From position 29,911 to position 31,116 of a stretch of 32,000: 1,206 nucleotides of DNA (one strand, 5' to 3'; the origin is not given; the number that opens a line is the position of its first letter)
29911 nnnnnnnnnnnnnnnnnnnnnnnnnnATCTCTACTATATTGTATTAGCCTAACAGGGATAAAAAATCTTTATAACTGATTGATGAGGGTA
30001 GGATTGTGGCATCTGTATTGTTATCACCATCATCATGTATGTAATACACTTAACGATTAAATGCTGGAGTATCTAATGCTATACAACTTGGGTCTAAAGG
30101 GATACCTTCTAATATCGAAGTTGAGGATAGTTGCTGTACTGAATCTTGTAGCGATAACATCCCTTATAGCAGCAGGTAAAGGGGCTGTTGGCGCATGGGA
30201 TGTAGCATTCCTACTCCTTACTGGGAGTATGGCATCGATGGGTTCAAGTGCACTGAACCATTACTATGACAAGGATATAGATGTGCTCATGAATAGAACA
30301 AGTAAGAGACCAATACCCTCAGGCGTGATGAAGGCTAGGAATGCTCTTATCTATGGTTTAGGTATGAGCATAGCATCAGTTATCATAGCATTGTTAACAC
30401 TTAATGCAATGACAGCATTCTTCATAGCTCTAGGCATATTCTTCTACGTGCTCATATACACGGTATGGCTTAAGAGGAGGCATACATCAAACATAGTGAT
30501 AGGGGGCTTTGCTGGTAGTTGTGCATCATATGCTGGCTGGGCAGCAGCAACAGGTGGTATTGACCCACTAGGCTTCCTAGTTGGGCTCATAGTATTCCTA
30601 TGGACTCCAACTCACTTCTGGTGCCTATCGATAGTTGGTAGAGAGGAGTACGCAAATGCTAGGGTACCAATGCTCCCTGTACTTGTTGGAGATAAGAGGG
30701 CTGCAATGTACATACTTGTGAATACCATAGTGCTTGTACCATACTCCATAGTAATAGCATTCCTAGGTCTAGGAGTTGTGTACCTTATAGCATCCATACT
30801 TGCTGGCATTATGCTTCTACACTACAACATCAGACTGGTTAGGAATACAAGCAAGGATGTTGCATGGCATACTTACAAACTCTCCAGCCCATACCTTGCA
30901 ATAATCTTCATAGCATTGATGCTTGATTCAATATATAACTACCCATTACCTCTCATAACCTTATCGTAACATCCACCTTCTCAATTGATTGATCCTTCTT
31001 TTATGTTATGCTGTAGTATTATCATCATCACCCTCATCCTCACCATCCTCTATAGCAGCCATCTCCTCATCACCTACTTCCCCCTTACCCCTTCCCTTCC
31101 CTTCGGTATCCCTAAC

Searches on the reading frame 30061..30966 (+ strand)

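Call 51: search_protein_families(library=pfam, proteins=[window:30061-30966:+], max_evalue=0.001)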
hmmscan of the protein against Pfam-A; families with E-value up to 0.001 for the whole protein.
window:30061-30966:+ (302 aa): 1 family
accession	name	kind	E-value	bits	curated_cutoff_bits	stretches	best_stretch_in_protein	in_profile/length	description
PF01040.23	UbiA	-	5.5e-54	183.5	34.2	1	30-275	4-248/250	UbiA prenyltransferase family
